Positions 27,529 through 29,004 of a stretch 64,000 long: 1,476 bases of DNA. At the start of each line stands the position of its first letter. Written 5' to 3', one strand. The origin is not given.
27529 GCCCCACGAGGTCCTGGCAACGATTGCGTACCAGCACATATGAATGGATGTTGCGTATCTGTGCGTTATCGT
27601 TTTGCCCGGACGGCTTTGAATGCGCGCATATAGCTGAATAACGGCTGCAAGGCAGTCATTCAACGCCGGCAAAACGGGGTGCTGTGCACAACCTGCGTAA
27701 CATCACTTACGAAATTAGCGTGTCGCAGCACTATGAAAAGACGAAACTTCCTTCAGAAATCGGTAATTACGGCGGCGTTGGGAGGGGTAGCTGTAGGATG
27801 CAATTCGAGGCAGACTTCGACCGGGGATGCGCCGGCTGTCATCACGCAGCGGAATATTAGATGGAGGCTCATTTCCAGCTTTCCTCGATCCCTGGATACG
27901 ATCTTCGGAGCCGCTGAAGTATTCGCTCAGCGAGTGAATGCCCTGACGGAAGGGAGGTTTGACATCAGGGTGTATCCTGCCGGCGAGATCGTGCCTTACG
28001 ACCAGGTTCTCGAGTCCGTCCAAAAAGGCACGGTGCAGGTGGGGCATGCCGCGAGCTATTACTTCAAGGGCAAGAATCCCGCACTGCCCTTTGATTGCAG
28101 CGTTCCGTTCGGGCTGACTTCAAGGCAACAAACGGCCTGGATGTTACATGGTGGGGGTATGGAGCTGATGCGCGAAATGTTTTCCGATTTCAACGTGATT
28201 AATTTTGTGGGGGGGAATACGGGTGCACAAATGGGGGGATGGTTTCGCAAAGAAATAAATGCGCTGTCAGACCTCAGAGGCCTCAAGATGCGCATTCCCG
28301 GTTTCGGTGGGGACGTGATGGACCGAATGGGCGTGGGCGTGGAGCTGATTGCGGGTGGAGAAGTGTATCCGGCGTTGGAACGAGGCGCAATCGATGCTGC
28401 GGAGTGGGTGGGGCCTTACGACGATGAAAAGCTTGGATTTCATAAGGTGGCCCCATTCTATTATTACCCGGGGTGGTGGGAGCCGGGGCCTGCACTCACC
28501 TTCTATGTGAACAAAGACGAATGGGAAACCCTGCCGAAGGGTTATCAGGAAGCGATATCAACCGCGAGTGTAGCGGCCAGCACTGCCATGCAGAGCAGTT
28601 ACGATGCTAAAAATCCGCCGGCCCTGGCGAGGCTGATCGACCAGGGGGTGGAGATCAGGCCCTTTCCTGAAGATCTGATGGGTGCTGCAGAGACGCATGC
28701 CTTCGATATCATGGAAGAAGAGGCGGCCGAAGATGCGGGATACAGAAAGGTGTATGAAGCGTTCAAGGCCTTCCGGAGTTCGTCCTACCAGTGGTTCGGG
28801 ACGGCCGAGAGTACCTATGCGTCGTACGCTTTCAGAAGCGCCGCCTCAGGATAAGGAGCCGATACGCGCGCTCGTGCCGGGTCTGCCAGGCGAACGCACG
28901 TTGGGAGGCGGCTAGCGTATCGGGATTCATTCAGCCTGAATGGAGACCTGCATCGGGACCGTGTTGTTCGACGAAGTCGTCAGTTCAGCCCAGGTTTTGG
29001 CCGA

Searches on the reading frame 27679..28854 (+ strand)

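Call 49: search_protein_families(library=pfam, proteins=[window:27679-28854:+], max_evalue=0.00001)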
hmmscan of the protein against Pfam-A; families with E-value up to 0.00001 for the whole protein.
window:27679-28854:+ (391 aa): 1 family
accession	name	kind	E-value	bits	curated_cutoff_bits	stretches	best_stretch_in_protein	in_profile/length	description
PF03480.18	DctP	-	6.9e-62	209.8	23.4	1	69-333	5-267/286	Bacterial extracellular solute-binding protein, family 7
